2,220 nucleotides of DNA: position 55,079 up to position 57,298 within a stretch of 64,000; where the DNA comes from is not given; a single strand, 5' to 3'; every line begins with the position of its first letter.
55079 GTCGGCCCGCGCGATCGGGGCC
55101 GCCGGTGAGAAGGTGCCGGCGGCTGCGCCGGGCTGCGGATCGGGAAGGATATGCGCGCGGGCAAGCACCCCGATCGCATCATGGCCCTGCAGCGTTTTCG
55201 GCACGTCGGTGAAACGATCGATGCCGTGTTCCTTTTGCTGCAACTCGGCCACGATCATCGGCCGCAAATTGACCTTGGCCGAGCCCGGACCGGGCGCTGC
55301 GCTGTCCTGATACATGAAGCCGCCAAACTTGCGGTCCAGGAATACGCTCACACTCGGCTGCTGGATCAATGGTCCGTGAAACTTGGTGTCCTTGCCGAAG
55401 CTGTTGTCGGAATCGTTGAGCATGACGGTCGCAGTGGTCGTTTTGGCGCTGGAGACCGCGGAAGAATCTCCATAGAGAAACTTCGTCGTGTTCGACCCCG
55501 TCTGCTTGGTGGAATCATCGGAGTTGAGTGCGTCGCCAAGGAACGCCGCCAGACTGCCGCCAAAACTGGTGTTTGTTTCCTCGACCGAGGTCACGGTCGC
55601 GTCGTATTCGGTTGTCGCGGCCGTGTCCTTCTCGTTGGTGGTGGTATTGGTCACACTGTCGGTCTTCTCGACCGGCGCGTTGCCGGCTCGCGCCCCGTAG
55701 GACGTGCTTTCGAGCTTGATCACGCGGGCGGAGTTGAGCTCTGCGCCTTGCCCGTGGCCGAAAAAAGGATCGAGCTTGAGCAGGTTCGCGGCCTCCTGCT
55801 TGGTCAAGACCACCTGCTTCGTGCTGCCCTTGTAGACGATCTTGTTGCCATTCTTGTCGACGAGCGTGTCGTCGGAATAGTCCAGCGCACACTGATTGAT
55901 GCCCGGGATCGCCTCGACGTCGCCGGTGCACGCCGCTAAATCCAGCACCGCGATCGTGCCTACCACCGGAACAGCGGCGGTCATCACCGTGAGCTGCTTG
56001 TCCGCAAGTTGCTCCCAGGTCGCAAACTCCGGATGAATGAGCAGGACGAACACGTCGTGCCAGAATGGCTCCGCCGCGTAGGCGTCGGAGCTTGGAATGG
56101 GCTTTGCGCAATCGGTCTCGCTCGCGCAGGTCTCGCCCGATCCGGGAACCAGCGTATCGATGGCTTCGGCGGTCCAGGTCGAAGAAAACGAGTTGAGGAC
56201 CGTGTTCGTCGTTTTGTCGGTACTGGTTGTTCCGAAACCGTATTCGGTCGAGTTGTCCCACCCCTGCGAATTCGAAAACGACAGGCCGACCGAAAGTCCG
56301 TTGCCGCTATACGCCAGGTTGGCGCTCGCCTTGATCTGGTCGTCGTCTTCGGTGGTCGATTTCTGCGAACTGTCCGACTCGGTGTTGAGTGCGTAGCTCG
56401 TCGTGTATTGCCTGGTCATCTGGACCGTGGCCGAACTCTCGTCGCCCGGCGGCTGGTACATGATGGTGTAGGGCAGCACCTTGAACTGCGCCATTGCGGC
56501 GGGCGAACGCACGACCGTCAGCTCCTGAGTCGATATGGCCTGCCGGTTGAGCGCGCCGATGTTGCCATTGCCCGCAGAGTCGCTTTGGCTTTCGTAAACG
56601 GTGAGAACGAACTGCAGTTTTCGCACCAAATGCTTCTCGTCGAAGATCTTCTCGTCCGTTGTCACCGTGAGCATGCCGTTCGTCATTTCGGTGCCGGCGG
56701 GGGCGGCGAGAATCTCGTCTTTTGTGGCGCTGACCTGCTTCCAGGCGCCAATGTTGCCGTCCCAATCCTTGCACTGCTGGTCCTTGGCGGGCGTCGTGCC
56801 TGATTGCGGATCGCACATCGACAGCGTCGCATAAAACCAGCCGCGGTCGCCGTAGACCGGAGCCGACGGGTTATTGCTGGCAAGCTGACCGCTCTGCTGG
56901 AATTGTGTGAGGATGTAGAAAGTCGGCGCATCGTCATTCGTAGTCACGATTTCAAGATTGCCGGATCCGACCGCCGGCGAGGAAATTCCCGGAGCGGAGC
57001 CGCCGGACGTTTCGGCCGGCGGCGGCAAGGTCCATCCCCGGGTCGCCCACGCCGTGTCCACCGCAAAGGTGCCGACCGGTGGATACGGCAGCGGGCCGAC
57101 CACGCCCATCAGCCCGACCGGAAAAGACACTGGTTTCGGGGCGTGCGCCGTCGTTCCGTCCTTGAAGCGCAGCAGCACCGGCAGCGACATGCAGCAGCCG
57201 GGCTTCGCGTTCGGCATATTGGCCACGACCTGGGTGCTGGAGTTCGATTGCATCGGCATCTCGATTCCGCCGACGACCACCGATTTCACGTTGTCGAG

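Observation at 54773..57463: Intact 896-aa secreted IPT/TIG + double-SLH protein with a novel Ser/Thr-rich core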

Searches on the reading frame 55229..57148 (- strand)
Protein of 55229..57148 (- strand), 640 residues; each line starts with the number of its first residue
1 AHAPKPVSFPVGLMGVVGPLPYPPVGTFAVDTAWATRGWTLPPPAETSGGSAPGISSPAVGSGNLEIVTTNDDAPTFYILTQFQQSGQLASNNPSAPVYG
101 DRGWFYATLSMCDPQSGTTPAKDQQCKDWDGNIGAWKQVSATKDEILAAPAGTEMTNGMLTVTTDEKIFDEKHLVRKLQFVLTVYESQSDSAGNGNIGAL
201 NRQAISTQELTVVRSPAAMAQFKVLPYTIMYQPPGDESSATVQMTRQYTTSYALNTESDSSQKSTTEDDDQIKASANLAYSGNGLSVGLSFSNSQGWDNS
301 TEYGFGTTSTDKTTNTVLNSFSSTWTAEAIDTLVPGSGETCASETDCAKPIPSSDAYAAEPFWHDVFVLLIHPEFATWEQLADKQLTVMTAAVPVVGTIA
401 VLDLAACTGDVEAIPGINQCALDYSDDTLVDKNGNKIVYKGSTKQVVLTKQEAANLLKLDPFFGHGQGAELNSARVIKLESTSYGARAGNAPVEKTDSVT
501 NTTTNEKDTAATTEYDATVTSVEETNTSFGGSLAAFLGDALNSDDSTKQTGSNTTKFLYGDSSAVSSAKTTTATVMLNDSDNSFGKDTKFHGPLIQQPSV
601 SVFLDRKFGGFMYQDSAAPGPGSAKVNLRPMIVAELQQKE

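Call 18: find_related_loci(query=A2, collection=genome_contigs, flank=10000)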
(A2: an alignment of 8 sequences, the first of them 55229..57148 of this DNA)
Query A2 (640 aa) in genome_contigs; peptide patterns used: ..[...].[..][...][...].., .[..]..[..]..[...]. (x = any residue, [..] = any of these).
38 stretches matched a pattern; 13 encode a relative of the query (tblastn E <= 1e-3); 13 distinct loci.
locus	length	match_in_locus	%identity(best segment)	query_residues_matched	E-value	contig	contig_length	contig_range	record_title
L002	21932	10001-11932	41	8-640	5e-140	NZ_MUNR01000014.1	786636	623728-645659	Rhodanobacter sp. C01 NODE_1_length_786636_cov_13.0734_ID_1, whole genome shotgun sequence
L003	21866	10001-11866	34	8-640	2e-90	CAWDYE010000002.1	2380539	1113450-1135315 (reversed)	MAG: uncultured Acidobacteriaceae bacterium isolate MFD01231.bin.1.95 genome assembly, contig: contig_16352, whole genom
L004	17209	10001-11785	35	8-619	3e-90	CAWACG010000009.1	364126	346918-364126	MAG: uncultured Acidobacteriaceae bacterium isolate MFD09286.bin.2.187 genome assembly, contig: contig_21557, whole geno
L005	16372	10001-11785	34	8-619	1e-87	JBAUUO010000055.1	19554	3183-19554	MAG: Terracidiphilus sp. isolate MFD05931_ilm_asm_bin23 k127_230750, whole genome shotgun sequence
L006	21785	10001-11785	34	8-619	1e-86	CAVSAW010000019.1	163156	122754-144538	MAG: uncultured Acidobacteriota bacterium isolate MFD05512.bin.2.153 genome assembly, contig: contig_6285, whole genome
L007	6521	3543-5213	35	75-618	3e-86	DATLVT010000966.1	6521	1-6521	MAG TPA_asm: Polyangia bacterium isolate SMAG_U13199 k141_419697, whole genome shotgun sequence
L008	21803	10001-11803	34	8-635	5e-92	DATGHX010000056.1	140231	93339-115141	MAG TPA_asm: Candidatus Angelobacter sp. isolate SMAG_U9792 k141_506935, whole genome shotgun sequence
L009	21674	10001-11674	35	73-618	1e-84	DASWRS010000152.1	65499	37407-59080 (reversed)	MAG TPA_asm: Kofleriaceae bacterium isolate SMAG_U3528 k141_432433, whole genome shotgun sequence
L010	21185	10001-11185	27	190-619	2e-26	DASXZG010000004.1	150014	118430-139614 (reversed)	MAG TPA_asm: Caulobacteraceae bacterium isolate SMAG_U4845 k141_3432599, whole genome shotgun sequence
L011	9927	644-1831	27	189-619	7e-26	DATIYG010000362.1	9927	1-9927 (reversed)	MAG TPA_asm: Rhizomicrobium sp. isolate SMAG_U15269 k141_2068713, whole genome shotgun sequence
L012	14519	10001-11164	28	192-612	2e-25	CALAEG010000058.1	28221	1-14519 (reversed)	MAG TPA_asm: uncultured Caulobacteraceae bacterium isolate ERR1019366_bin.74_CONCOCT_v1.1_MAG genome assembly, contig: E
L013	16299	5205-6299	24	212-614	4e-17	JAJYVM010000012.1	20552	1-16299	MAG: Bacillota bacterium isolate FK2.bin20 NODE_3397_length_20552_cov_1.214541, whole genome shotgun sequence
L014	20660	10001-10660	26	214-462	2e-11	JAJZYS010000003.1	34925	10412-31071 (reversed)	MAG: Bacillota bacterium isolate TL1-5.bin58 NODE_1299_length_34925_cov_1.648457, whole genome shotgun sequence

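Call 28: search_protein_representatives(alignment_id=A2)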
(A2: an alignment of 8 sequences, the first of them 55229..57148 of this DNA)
Query: 8 sequences, 642 profile positions. Proteins with E-value up to 0.001 (for the whole library): 316; up to 1e-10: 223; up to 1e-30: 109. The best 150 are listed.
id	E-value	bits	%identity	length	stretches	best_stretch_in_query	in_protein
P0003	0.0e+00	1140.9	-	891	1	1-642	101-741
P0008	2.7e-247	838.8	-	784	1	1-621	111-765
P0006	7.2e-189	645.7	-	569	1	276-642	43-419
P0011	5.0e-178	609.9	-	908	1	8-642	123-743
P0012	1.9e-141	489.1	-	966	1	7-627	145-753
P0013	1.1e-138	479.9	-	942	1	7-641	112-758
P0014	2.0e-137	475.8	-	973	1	3-626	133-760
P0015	2.5e-137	475.4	-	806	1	4-627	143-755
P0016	8.7e-136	470.3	-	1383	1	7-623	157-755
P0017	7.0e-133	460.7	-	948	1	4-640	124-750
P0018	9.0e-132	457.1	-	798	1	119-622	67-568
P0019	5.5e-131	454.5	-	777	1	6-620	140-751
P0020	2.3e-129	449.1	-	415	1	256-641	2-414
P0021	5.2e-129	447.9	-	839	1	8-621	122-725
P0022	6.6e-129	447.6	-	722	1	125-622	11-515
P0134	2.6e-23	98.8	-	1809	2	362-619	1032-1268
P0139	3.6e-22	95.0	-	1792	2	204-413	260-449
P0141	5.8e-22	94.3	-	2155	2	193-414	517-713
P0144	2.2e-21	92.3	-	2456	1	156-619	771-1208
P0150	6.2e-20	87.6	-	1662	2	148-382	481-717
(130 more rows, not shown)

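Call 34: search_protein_families(library=pfam, alignment_id=A4, max_evalue=0.001)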
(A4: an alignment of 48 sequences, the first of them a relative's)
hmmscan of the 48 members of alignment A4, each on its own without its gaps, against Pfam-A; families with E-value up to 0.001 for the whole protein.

A. member 1, P0011 (908 aa): 1 family
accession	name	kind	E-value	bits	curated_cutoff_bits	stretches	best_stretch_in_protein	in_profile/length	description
PF00395.25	SLH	-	5.5e-07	29.9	20.8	0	748-791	1-44/44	S-layer homology domain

B. families by the number of members that match (of 48 scanned): 14 families
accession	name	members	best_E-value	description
PF00395.25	SLH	19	1.5e-29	S-layer homology domain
PF01833.30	TIG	9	9.5e-23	IPT/TIG domain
PF21226.3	MalQ_N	2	0.00024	MalQ N-terminal beta sandwich domain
PF14734.12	DUF4469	2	0.00049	Domain of unknown function (DUF4469) with IG-like fold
PF01344.31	Kelch_1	1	1.7e-29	Kelch motif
PF13964.12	Kelch_6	1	2.3e-25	Kelch motif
PF13418.12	Kelch_4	1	6.6e-19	Galactose oxidase, central domain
PF02839.19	CBM_5_12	1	2.1e-16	Carbohydrate-binding module family 5/12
PF07646.21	Kelch_2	1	1.3e-14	Kelch motif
PF24681.1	Kelch_KLHDC2_KLHL20_DRC7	1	8.6e-11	KLHDC2/KLHL20/DRC7 Kelch-repeats domain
PF02369.22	Big_1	1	9.6e-10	Bacterial Ig-like domain (group 1)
PF25210.1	Kelch_FKB95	1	3.8e-09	FKB95, Kelch-repeats domain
PF24981.1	Beta-prop_ATRN-LZTR1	1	2.4e-08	Attractin/LZTR1 beta-propeller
PF24996.1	NANM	1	3.7e-06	N-acetylneuraminate epimerase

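Call 37: search_solved_structures(query=A5, max_evalue=10, show_alignments=2)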
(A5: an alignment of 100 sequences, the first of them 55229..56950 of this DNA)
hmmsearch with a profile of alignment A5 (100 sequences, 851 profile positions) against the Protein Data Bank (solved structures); distinct sequences matched with E-value up to 10: 8.
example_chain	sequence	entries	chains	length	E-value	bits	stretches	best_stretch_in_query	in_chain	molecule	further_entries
6bt4_A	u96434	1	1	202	2.3e-10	43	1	687-796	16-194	S-layer protein sap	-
3pyw_A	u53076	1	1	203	5e-10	41.9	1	695-797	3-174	S-layer protein sap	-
8bym_A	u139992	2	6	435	6.5e-07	31.5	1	689-808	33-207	S-layer homology domain-containing protein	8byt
8bz2_A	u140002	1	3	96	8.2e-07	31.2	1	694-765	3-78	S-layer homology domain-containing protein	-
8bys_A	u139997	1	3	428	1.3e-06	30.5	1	690-808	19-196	S-layer homology domain-containing protein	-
2ztb_A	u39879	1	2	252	0.42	12.3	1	543-629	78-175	Crystal protein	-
5l5g_A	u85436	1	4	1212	1.3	10.7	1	39-121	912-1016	Plexin-A2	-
3zjx_A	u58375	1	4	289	10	7.8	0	554-610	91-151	EPSILON-TOXIN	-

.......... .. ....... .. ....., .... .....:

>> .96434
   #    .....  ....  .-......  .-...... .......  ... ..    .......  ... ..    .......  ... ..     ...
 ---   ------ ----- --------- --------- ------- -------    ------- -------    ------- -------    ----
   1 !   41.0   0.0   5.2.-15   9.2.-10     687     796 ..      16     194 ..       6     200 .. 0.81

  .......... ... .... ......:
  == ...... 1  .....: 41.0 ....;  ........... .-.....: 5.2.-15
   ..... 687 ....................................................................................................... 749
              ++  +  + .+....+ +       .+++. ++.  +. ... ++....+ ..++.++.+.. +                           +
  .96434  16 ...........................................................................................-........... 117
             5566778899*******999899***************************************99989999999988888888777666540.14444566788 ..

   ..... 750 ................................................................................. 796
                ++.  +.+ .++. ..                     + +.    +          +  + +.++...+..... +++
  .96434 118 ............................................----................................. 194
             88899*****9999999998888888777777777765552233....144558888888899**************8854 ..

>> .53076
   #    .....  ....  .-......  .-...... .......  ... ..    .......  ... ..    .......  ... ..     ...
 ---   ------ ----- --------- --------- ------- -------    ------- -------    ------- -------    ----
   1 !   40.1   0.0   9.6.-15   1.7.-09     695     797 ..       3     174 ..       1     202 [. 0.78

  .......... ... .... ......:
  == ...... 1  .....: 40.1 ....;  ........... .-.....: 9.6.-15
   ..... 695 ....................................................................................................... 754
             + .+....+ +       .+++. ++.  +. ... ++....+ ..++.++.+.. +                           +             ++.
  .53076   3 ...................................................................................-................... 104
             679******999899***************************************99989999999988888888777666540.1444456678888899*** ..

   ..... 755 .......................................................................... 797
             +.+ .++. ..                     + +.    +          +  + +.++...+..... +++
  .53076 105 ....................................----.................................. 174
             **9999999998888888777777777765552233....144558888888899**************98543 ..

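Call 45: predict_structure(alignment_id=A5)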
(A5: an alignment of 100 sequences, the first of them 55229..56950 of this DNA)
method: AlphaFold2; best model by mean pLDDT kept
length: 574 residues; sequences in the alignment: 100
mean_pLDDT: 79.2   pTM: 0.81
mean pLDDT of the five models: 79.2, 76.9, 76.9, 75.9, 75.6
residues with pLDDT >= 90: 270; 70-90: 147; 50-70: 75; < 50: 82
segments of 3 or more residues with pLDDT < 50: 182-184, 190-229, 238-251, 438-442, 462-465, 474-481, 498-502
pLDDT, mean of each block of 10 residues (from residue 1): 89 91 66 83 90 88 90 94 84 94 87 95 74 77 92 88 96 87 53 31 34 32 38 53 41 71 95 93 94 97 90 73 76 97 93 93 80 79 96 97 95 95 94 66 69 77 48 48 61 61 75 87 92 95 93 92 93 87
secondary structure, 60 per line:
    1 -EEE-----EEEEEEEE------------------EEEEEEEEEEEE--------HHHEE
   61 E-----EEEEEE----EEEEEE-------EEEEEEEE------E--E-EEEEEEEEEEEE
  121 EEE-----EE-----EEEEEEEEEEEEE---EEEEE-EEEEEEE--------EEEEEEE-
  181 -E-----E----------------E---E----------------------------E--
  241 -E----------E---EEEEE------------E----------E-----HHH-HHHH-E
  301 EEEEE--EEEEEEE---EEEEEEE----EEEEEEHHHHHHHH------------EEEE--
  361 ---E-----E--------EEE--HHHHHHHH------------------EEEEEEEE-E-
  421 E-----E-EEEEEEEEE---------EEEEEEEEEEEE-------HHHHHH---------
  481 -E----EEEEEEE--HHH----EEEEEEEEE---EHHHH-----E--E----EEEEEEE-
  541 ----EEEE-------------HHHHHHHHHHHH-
elements in order: E2-4 E10-17 E36-47 E59-61 E67-72 E77-82 E90-97 E109-123 E136-148 E152-156 E158-164 E173-179 E257-261 H295-298 E300-305 E308-314 E318-324 E329-334 H335-342 E355-358 E379-381 H384-391 E410-417 E429-437 E447-458 H466-471 E487-493 E503-511 H516-519 E533-539 E545-548 H562-573

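Call 47: fold_search(model_id=the predicted structure, library=pdb)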
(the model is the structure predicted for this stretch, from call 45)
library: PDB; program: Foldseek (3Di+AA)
matches with E <= 10: 792; with E <= 0.001: 0
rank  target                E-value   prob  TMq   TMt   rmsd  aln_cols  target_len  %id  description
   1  3ije_A                1.2e-03  0.15  0.12  0.08  31.4       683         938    7  Crystal structure of the complete integrin alhaVbeta3 ectodomain plus an Alpha/beta transmembrane fragment (released 2009-09-29)
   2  6avu_A                1.4e-03  0.16  0.11  0.08  29.6       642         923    8  Human alpha-V beta-3 Integrin (open conformation) in complex with the therapeutic antibody LM609 (released 2017-11-01)
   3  8xei_A                1.9e-03  0.14  0.10  0.07  28.6       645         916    9  Cryo-EM structure of integrin ITGAV/ITGB3 complex, conformation 1 (released 2024-12-18)
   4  8xer_A                2.6e-03  0.15  0.12  0.09  28.3       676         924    8  Cryo-EM structure of integrin ITGAV, ITGB3 and Cilengitide TFA complex, conformation 1 (released 2024-12-18)
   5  8t2v_A                3.1e-03  0.12  0.11  0.07  30.4       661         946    7  Cryo-EM Structures of Full-length Integrin alphaIIbbeta3 in Native Lipids (released 2023-07-26)
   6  5y9h_B                4.6e-03  0.11  0.11  0.13  28.4       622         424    9  Crystal structure of SafDAA-dsc complex (released 2017-11-15)
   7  3fcs_C                6.3e-03  0.11  0.11  0.08  27.4       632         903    7  Structure of complete ectodomain of integrin aIIBb3 (released 2009-01-20)
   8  4mmz_A                6.7e-03  0.09  0.11  0.07  28.4       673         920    8  Integrin AlphaVBeta3 ectodomain bound to an antagonistic tenth domain of Fibronectin (released 2014-03-26)
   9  6avq_A                9.3e-03  0.10  0.11  0.08  29.8       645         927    8  The Therapeutic Antibody LM609 Selectively Inhibits Ligand Binding to Human alpha-V beta-3 Integrin via Steric Hindran (released 2017-11-01)
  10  9e8a_A                1.1e-02  0.08  0.10  0.07  28.9       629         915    7  Integrin aIIbb3 bent conformation from human platelet membrane crude preparation (released 2025-10-15)
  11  6avr_A                1.2e-02  0.08  0.11  0.07  29.9       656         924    8  Human alpha-V beta-3 Integrin (intermediate conformation) in complex with the therapeutic antibody LM609 (released 2017-11-01)
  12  6ru5_B                1.4e-02  0.44  0.12  0.08  12.3       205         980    9  human complement C3 in complex with the hC3Nb1 nanobody (released 2019-08-21)
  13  8sgn_G                1.5e-02  0.38  0.11  0.14  18.8       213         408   11  Crystal structure of Epstein-Barr virus glycoprotein 350 (gp350) in complex with Cy651H02, a monoclonal antibody isola (released 2024-04-17)
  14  9iuj_A                1.5e-02  0.18  0.12  0.11  19.7       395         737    8  Integrin alpha-v beta-3 in complex with rhodostomin (released 2025-07-30)
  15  5y9h_C                2.2e-02  0.18  0.12  0.16  21.1       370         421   12  Crystal structure of SafDAA-dsc complex (released 2017-11-15)
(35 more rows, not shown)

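Call 50: fold_search(model_id=the predicted structure, library=viral)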
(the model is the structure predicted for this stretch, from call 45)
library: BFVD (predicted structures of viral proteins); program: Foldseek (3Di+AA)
matches with E <= 10: 349; with E <= 0.001: 0
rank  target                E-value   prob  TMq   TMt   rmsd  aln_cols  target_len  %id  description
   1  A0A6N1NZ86            1.9e-03  0.18  0.11  0.11  33.9       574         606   10  Ig family protein [Tupanvirus deep ocean]
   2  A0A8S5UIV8            9.6e-03  0.35  0.13  0.14  19.0       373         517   10  Uncharacterized protein [Myoviridae sp. ctu2j3]
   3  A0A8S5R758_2          2.2e-02  0.08  0.10  0.07  38.2       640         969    8  Tail protein [virus sp. ctee23]
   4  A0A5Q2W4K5            4.4e-02  0.85  0.12  0.21   9.9       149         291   17  (no name in the UniProt tables at hand)
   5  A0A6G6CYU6            4.4e-02  0.21  0.08  0.15  20.4       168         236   11  (no name in the UniProt tables at hand)
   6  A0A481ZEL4            4.9e-02  0.08  0.07  0.13  22.5       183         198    6  Uncharacterized protein [Pithovirus LCPAC404]
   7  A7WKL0                5.2e-02  0.13  0.12  0.20  25.2       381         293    8  Uncharacterized protein [Betalipothrixvirus pozzuoliense]
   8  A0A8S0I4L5            5.5e-02  0.03  0.09  0.07  30.7       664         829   10  (no name in the UniProt tables at hand)
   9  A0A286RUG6            6.1e-02  0.09  0.14  0.12  24.9       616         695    8  Envelope glycoprotein C [Beluga whale alphaherpesvirus 1]
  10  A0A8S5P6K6            6.1e-02  0.06  0.13  0.14  40.6       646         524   10  Baseplate wedge protein [Myoviridae sp. ctzzS20]
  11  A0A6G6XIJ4            7.6e-02  0.02  0.08  0.05  31.9       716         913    7  (no name in the UniProt tables at hand)
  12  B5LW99                8.4e-02  0.30  0.10  0.15  21.4       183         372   13  Putative thaumatin/PR5-like protein [Feldmannia species virus]
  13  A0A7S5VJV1            8.9e-02  0.03  0.08  0.05  33.9       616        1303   11  (no name in the UniProt tables at hand)
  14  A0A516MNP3            9.4e-02  0.08  0.15  0.14  29.7       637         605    9  (no name in the UniProt tables at hand)
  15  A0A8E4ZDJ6            1.1e-01  0.01  0.06  0.04  35.8       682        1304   10  Uncharacterized protein [Tenacibaculum phage Gundel_1]
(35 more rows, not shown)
